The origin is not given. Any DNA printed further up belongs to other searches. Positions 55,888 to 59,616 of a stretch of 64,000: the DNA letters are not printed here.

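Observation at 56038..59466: Solitary 1142-aa fused nuclease/methyltransferase/TRD gene (Type IIG/IIL-like), with a ~220-aa C-terminal extension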

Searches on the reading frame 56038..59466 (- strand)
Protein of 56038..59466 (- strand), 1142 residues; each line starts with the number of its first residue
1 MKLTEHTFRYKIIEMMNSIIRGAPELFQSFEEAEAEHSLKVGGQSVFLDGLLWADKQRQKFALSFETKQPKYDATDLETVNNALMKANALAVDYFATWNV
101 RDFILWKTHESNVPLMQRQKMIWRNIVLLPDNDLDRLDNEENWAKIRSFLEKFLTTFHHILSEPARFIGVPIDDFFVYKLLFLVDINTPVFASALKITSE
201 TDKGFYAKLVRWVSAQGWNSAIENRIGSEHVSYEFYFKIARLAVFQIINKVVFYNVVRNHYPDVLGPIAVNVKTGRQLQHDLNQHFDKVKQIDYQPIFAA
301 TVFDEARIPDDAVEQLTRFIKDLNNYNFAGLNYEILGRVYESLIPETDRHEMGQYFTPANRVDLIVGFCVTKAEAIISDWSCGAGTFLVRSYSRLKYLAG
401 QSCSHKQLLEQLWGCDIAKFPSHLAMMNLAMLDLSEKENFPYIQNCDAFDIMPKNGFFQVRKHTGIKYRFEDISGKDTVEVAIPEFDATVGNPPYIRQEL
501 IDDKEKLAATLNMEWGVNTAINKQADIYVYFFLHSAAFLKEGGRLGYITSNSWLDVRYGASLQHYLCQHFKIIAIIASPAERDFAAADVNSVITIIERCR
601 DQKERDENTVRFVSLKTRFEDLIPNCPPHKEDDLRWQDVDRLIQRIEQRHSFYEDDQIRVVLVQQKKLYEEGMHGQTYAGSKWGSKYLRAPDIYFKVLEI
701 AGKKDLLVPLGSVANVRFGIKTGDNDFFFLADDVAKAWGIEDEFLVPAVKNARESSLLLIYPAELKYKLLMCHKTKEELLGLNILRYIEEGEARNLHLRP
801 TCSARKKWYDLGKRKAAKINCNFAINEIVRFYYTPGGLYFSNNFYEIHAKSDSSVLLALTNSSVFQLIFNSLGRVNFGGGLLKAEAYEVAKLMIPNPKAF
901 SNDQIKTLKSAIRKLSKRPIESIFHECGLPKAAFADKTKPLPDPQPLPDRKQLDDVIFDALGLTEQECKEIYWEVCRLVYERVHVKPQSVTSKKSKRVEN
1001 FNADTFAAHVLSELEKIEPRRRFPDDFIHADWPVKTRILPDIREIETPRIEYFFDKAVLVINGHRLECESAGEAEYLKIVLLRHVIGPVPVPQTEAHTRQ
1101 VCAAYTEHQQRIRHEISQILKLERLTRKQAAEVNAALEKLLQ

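Call 5: search_protein_families(library=pfam, proteins=[window:56038-59466:-], max_evalue=0.01)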
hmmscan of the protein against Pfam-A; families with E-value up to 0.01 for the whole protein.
window:56038-59466:- (1142 aa): 4 families
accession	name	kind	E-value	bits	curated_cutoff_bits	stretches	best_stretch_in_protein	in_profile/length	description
PF07669.17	Eco57I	-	1.3e-22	81.1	25.3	1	410-577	1-164/171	Eco57I restriction-modification methylase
PF02384.22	N6_Mtase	-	3e-22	79.8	20.4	1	333-649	3-275/311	N-6 DNA Methylase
PF20473.4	MmeI_Mtase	-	4.1e-09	36.4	27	1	376-553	22-202/259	MmeI, DNA-methyltransferase domain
PF22837.1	M_Eco57I_C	-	0.0078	16.1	27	0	778-894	106-222/283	Type II methyltransferase M.Eco57I, C-terminal domain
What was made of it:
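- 57517..58476 (-): Residues ~331-650: gamma-class N6-adenine DNA methyltransferase domain (GQYFTP, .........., NPPY). Pfam N6_Mtase 333-649 (3e-22), Eco57I 410-577 (1.3e-22) and MmeI_Mtase 376-553 (4e-9) (call 5).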

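Call 6: search_protein_families(library=padloc, proteins=[window:56038-59466:-], max_evalue=0.01)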
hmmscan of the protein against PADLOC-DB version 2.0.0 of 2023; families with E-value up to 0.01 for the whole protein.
window:56038-59466:- (1142 aa): 61 families (the best 25 are shown)
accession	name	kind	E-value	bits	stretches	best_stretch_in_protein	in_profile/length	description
PDLC03606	REase_MTase_IIG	-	3.1e-66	222.2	1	31-925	36-890/935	Type IIG restriction enzyme-methyltransferase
PDLC03267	MTase_II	-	7.6e-48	161.7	2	668-914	244-495/539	Type II methyltransferase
PDLC03366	MTase_II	-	1.3e-31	108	2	487-609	109-234/568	Type II methyltransferase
PDLC04134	mad2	-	1.4e-28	98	1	33-602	27-449/492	mads_2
PDLC03313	MTase_II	-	2.2e-24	83.9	2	485-602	144-257/563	Type II methyltransferase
PDLC03301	MTase_II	-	1.5e-19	68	2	484-593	165-272/604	Type II methyltransferase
PDLC03335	MTase_II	-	3.1e-19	67.1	1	333-600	60-306/607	Type II methyltransferase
PDLC03222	MTase_II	-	1.1e-18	65.2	1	476-622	212-359/602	Type II methyltransferase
PDLC03021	MTase_I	-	1.6e-18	64.8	1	286-436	91-252/491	Type I methyltransferase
PDLC03331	MTase_II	-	2e-18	64.4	2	703-903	287-497/541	Type II methyltransferase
PDLC03612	REase_MTase_IIG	-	2.9e-18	63.5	1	432-606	753-922/1247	Type IIG restriction enzyme-methyltransferase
PDLC03026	MTase_I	-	9.9e-18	62.5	1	298-450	85-245/487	Type I methyltransferase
PDLC03248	MTase_II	-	1e-17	62.1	2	483-604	83-202/521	Type II methyltransferase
PDLC03318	MTase_II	-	2.3e-17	60.6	2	277-394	272-385/723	Type II methyltransferase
PDLC03604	REase_MTase_IIG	-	9.7e-15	51.7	1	485-602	534-651/1011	Type IIG restriction enzyme-methyltransferase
PDLC03630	REase_MTase_IIG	-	4.7e-13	45.9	2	310-409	322-442/1100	Type IIG restriction enzyme-methyltransferase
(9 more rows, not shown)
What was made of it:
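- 56038..59466 (-): Complete gene: 1142-aa single-chain nuclease / N6-adenine methyltransferase / TRD / C-terminal-domain protein. PADLOC REase_MTase_IIG PDLC03606, E 3e-66, residues 31-925 (call 6).
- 56515..56721 (-): Residues ~916-984: conserved helical segment (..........-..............) that follows the TRD. The PADLOC IIG model reaches residue 925 at model position 890 of 935 (call 6).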

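Call 7: search_protein_families(library=ncbifam, proteins=[window:56038-59466:-], max_evalue=0.01)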
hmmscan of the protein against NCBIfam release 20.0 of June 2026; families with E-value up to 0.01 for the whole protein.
window:56038-59466:- (1142 aa): 3 families
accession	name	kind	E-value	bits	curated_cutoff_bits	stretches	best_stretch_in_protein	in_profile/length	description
NF047738.1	antiphage_MADS2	equivalog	4e-19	68.4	720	1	277-596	241-562/654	methylation-associated defense system DNA methyltransferase MAD2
NF033452.1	BREX_1_MTaseX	exception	4.7e-08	31.3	500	1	479-613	501-627/1210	BREX-1 system adenine-specific DNA-methyltransferase PglX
TIGR00497.1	hsdM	equivalog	1.4e-06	27.3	242.75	1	324-604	168-423/515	type I restriction-modification system subunit M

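Call 8: search_solved_structures(query=window:56038-59466:-, max_evalue=1, show_alignments=2)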
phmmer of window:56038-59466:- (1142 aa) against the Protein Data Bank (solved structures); distinct sequences matched with E-value up to 1: 10.
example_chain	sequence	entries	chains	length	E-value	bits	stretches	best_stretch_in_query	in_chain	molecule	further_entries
7qw5_A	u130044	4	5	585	3.1e-08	34.7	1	485-615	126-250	Modification methylase BseCI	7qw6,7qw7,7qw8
2okc_A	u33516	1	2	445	2.8e-07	31.5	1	288-432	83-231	Type I restriction enzyme StySJI M protein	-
7vru_A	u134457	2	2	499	0.00019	22.1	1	300-401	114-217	Site-specific DNA-methyltransferase (adenine-specific)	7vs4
3ufb_A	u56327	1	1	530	0.0024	18.5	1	323-435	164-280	Type I restriction-modification system methyltransferase subunit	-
5ybb_A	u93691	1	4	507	0.05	14.1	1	319-431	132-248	Type I restriction-modification system methyltransferase subunit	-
8zek_A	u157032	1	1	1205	0.095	13.2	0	484-573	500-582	site-specific DNA-methyltransferase (adenine-specific)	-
9ewz_C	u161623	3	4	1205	0.096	13.2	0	484-573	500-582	Adenine-specific methyltransferase BrxX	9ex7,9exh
6mpx_A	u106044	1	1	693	0.19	12.2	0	361-420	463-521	fusion protein of non-collagenous domains of collagen type IV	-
2y7c_B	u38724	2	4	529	0.29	11.6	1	315-396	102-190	TYPE I RESTRICTION ENZYME ECOKI M PROTEIN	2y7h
2ar0_A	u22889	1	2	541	0.3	11.5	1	315-396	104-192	Type I restriction enzyme EcoKI M protein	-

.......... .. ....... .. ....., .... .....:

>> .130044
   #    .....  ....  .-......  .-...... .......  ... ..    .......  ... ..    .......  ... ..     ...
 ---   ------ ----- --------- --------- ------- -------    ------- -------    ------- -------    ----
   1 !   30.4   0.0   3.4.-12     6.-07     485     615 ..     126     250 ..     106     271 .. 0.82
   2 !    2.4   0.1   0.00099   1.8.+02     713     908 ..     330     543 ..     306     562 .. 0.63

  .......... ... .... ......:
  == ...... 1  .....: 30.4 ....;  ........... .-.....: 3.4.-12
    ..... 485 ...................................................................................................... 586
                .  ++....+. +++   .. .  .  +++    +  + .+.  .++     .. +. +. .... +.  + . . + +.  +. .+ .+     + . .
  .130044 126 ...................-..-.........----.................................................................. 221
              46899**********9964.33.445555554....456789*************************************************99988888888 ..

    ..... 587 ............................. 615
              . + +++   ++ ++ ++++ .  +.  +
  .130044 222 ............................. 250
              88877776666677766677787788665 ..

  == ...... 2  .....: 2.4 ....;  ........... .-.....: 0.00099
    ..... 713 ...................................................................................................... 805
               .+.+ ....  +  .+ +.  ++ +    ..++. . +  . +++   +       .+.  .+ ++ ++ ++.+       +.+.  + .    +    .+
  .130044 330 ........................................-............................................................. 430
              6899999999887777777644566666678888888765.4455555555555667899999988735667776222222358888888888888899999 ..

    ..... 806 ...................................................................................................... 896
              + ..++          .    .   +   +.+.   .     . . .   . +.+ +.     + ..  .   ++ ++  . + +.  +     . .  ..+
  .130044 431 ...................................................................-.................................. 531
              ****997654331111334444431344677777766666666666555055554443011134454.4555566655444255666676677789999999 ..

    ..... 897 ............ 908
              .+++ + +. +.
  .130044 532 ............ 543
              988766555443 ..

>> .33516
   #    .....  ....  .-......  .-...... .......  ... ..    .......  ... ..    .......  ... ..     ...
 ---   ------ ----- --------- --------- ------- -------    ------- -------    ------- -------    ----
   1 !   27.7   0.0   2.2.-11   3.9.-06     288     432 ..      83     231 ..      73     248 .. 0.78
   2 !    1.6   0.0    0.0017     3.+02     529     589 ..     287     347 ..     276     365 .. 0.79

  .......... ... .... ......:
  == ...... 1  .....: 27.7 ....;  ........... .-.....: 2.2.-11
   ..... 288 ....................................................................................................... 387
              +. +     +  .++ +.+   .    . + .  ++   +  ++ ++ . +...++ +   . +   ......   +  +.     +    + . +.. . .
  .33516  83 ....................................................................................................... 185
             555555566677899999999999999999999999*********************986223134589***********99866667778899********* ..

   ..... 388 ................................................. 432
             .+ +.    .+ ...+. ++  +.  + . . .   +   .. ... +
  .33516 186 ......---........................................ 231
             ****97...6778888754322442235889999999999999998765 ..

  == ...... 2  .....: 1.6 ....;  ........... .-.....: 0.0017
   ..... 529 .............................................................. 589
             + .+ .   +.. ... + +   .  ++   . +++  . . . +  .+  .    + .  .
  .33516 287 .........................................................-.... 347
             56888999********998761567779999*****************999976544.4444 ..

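Call 9: find_homologous_proteins(query=window:56038-59466:-)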
Query window:56038-59466:- (1142 aa): 1188 proteins with E <= 0.001 among 8000 candidates; the best 120 are listed.
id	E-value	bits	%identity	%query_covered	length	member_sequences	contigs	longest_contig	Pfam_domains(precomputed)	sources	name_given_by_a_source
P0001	0.0e+0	2648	100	100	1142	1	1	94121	PF02384.23,PF07669.18,PF22837.2,PF20473.5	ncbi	-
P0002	0.0e+0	1459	56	100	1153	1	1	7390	PF02384.23,PF07669.18,PF22837.2,PF20473.5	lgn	-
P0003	0.0e+0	1333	53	100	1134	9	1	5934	PF02384.23,PF07669.18,PF22837.2,PF20473.5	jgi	-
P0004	0.0e+0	1290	51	100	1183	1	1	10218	PF02384.23,PF07669.18,PF22837.2,PF20473.5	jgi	-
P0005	0.0e+0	1242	50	99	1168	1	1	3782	PF02384.23,PF07669.18,PF22837.2,PF20473.5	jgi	-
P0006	1.4e-298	1011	43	100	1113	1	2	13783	PF02384.23,PF07669.18,PF22837.2,PF20473.5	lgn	-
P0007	1.4e-296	1004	43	100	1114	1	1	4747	PF02384.23,PF07669.18,PF22837.2,PF20473.5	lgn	-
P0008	2.0e-293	994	44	100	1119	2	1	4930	PF02384.23,PF07669.18,PF22837.2,PF20473.5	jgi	jgi:type I restriction enzyme M protein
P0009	3.6e-292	990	43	100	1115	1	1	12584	PF02384.23,PF07669.18,PF22837.2,PF20473.5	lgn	-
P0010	4.9e-292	989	43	100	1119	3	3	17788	PF22008.3,PF02384.23,PF07669.18,PF22837.2,PF20473.5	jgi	jgi:type I restriction enzyme M protein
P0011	1.4e-288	978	43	100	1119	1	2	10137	PF02384.23,PF07669.18,PF22837.2,PF20473.5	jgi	jgi:type I restriction enzyme M protein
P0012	4.9e-288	976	43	100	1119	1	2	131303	PF22008.3,PF02384.23,PF07669.18,PF22837.2,PF20473.5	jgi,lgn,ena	-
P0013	1.2e-287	975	43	100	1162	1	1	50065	PF02384.23,PF07669.18,PF22837.2,PF20473.5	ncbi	ncbi:MAG: N-6 DNA methylase [Candidatus Zixiibacteriota bacterium]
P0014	2.1e-287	974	43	100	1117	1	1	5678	PF02384.23,PF07669.18,PF22837.2,PF20473.5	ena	-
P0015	2.3e-287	974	43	100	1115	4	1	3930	PF02384.23,PF07669.18,PF22837.2,PF20473.5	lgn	-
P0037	2.7e-267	908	41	97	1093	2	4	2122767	PF02384.23,PF07669.18,PF22837.2,PF20473.5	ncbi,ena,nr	ncbi:MAG: N-6 DNA methylase [candidate division Zixibacteria bacterium RBG-1]|nr:MAG: N-6 DNA methyl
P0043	1.9e-205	703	36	98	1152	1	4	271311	PF02384.23,PF07669.18,PF22837.2,PF20473.5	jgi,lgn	jgi:type I restriction-modification system DNA methylase subunit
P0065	4.3e-188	645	34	94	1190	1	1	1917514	PF02384.23,PF07669.18,PF22837.2,PF20473.5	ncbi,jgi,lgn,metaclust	metaclust:\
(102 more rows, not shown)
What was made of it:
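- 56038..59466 (-): 1188 homologues were found; most of the 120 best listed are 1100-1190 aa and cover 90-100% of the query (call 9).
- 56722..57516 (-): Residues ~651-915: target recognition domain (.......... motif at 719-728). The sub-region 781-915 is hypervariable. M_Eco57I_C is sub-threshold here but is listed in the precomputed Pfam column for nearly all homologues (calls 5, 9).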

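Call 11: find_encoding_contigs(protein=P0001, flank=10000, max_places=3)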
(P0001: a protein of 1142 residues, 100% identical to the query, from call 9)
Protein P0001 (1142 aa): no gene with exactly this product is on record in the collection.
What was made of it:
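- Tried and rejected: Exact-sequence contig look-up of the window protein: not on record (call 11).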

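Call 12: find_encoding_contigs(protein=P0037, flank=10000, max_places=2)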
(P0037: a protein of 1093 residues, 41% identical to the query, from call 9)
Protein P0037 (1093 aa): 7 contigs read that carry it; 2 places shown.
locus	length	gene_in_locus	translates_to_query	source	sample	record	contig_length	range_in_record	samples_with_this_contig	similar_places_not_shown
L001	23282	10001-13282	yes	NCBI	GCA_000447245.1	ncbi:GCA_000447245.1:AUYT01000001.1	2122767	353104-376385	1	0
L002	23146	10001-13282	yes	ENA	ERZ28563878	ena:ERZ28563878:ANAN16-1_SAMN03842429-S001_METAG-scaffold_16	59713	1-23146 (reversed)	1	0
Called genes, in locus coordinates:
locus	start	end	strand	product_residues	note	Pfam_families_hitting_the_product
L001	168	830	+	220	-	PF07040:DUF1326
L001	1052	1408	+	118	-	-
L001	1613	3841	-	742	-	PF18072:FGAR-AT_linker, PF00586:AIRS, PF02769:AIRS_C, PF00586:AIRS, PF02769:AIRS_C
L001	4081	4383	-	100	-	PF01883:FeS_assembly_P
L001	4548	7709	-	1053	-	PF13485:Peptidase_MA_2, PF26549:Tricorn_N (faint), PF00930:DPPIV_N (faint), PF26550:Tricorn_2nd, PF19283:APEH_N (faint), PF25174:Beta-prop_THOC3 (faint), PF07676:PD40 (weak)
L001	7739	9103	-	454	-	PF00275:EPSP_synthase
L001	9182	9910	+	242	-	PF00149:Metallophos, PF12850:Metallophos_2 (weak)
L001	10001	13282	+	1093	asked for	PF02384:N6_Mtase, PF20473:MmeI_Mtase, PF07669:Eco57I, PF22837:M_Eco57I_C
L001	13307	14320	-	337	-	-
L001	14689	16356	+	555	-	PF21760:SecD_1st, PF22599:SecDF_P1_head, PF02355:SecD_SecF_C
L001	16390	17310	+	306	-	PF02355:SecD_SecF_C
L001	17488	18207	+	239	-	PF13709:DUF4159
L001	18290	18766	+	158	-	-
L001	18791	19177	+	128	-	-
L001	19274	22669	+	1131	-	-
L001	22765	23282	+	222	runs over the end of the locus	PF03824:NicO (weak), PF13386:DsbD_2 (faint)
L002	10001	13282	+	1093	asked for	PF02384:N6_Mtase, PF20473:MmeI_Mtase, PF07669:Eco57I, PF22837:M_Eco57I_C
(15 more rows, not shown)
